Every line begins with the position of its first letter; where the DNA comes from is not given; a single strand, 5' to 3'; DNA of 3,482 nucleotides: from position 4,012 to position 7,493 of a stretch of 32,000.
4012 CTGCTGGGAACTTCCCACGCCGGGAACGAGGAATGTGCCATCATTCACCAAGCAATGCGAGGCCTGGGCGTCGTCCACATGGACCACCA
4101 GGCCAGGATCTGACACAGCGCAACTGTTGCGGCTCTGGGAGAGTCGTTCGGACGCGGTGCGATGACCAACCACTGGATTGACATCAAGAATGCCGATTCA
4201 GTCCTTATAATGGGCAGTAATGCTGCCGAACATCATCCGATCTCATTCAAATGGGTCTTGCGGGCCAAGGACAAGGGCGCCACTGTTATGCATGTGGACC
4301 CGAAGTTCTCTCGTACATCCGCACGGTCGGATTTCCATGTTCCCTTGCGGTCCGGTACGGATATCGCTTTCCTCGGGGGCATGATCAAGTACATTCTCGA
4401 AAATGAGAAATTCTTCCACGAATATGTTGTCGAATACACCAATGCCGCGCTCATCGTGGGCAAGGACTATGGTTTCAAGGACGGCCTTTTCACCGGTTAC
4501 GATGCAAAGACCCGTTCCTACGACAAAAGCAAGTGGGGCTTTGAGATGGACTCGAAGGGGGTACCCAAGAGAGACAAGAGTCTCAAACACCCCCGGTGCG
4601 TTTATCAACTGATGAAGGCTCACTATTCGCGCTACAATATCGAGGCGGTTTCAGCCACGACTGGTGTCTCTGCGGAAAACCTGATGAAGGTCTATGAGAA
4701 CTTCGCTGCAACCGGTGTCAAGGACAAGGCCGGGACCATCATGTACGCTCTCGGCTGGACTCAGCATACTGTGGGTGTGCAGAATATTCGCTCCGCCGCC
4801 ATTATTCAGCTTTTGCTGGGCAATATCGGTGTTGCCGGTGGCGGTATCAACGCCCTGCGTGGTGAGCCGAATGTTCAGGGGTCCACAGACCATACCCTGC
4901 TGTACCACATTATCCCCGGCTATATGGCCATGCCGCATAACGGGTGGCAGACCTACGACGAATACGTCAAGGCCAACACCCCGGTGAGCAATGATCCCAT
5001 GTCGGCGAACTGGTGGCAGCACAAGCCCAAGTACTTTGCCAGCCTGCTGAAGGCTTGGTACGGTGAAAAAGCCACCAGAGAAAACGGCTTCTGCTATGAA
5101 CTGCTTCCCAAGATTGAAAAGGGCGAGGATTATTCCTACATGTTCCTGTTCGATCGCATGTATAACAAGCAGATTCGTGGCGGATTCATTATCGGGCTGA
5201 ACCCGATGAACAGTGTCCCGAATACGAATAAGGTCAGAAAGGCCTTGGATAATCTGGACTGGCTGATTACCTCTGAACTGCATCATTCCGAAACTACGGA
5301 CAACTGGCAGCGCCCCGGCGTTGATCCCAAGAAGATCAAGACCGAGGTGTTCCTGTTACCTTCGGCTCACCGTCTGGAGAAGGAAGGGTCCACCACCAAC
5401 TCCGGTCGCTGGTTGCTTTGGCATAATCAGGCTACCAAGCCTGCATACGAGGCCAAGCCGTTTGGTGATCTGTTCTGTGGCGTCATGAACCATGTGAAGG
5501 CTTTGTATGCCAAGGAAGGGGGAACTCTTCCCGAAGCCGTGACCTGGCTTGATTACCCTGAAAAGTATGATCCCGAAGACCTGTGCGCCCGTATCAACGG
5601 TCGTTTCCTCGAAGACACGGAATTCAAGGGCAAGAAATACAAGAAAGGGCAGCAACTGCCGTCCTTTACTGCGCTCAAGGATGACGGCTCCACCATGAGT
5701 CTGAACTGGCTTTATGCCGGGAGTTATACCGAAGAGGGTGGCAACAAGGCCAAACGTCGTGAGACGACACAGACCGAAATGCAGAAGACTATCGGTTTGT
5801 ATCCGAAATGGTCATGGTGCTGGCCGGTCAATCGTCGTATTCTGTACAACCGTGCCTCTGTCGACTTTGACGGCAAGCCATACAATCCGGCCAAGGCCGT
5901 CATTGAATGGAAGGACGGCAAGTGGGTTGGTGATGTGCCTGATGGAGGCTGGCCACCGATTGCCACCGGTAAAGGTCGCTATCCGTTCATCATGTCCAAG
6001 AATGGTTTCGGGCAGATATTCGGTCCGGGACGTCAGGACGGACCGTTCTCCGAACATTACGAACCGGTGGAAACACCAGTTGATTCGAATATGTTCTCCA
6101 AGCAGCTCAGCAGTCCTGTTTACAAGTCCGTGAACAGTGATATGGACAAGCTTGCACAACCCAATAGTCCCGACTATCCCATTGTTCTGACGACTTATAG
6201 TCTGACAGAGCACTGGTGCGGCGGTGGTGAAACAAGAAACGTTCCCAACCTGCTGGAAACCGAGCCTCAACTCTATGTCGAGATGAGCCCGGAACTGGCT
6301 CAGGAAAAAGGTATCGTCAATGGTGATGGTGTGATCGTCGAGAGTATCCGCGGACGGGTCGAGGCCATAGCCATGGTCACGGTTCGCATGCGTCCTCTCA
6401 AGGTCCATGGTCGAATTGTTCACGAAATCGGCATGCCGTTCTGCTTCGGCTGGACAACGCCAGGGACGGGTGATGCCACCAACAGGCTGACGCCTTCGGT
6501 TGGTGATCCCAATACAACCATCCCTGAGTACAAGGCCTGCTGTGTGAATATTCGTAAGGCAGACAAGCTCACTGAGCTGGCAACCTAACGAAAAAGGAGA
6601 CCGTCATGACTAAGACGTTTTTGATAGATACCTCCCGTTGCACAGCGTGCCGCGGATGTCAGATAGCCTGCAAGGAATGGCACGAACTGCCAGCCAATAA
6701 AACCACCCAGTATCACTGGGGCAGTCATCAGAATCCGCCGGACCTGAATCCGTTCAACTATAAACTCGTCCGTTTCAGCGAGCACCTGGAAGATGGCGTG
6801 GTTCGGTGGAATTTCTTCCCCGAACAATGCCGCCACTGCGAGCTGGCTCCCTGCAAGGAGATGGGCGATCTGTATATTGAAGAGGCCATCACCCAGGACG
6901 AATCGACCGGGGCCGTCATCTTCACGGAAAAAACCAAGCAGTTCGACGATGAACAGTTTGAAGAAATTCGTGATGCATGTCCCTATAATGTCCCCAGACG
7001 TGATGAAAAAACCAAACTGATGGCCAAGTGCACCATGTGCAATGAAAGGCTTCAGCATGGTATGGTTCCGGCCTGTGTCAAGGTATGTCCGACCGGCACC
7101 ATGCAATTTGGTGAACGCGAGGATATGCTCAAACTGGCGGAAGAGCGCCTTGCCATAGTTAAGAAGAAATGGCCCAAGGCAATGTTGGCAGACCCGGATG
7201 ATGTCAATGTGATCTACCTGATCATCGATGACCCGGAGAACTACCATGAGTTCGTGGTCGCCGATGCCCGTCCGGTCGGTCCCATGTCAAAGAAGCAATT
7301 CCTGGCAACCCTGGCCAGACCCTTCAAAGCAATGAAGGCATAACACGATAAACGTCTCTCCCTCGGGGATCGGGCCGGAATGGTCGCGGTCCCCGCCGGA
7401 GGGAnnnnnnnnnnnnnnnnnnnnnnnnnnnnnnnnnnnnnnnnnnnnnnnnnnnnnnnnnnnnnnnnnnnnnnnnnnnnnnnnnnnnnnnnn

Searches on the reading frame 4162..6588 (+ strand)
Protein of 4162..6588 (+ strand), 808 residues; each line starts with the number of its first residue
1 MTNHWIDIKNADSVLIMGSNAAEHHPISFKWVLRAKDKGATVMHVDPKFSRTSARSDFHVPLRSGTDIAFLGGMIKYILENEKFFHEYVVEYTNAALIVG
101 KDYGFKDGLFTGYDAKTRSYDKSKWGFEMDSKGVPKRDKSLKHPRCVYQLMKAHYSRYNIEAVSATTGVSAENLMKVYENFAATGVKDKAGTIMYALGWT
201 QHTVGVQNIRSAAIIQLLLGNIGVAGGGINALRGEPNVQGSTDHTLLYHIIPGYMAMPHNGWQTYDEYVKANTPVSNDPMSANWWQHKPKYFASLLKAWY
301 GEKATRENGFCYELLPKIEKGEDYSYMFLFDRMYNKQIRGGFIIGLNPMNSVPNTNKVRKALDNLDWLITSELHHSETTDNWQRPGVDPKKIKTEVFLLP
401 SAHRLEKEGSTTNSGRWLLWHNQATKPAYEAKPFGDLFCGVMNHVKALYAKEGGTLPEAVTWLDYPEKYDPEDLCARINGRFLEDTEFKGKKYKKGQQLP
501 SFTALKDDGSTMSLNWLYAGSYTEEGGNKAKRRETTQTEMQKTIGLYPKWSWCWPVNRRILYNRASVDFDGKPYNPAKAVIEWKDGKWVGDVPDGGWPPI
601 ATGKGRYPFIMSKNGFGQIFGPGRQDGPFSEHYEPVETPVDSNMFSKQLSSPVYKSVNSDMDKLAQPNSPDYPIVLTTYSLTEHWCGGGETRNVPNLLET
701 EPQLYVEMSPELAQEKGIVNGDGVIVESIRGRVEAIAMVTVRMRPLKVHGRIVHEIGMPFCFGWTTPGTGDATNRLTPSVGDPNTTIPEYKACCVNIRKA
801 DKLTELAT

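Call 66: search_protein_families(library=pfam, proteins=[window:4162-6588:+], max_evalue=0.00001)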
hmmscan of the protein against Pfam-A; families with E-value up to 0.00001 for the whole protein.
window:4162-6588:+ (808 aa): 2 families
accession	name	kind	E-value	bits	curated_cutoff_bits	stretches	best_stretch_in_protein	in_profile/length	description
PF00384.28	Molybdopterin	-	5.2e-22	78.8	24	1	2-433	99-342/353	Molybdopterin oxidoreductase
PF01568.27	Molydop_binding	-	1.4e-18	67.4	26.8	1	675-793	2-109/110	Molydopterin dinucleotide binding domain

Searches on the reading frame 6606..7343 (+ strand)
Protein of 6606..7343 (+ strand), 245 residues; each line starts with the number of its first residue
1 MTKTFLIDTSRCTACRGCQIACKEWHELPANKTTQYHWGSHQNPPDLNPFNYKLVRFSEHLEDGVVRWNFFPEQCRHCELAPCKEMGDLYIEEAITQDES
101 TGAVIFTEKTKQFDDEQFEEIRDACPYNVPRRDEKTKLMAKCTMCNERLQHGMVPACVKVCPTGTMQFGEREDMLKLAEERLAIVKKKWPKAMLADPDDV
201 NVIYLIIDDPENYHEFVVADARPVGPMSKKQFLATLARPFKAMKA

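Call 66: search_protein_families(library=pfam, proteins=[window:6606-7343:+], max_evalue=0.00001)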
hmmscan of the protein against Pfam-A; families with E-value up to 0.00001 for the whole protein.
window:6606-7343:+ (245 aa): 2 families
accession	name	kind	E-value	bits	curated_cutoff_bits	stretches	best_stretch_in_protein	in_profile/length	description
PF13247.11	Fer4_11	-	5.6e-37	126.4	26.2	1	66-171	1-100/100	4Fe-4S dicluster domain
PF12838.12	Fer4_7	-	2.2e-07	31.7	27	0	11-83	1-44/52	4Fe-4S dicluster domain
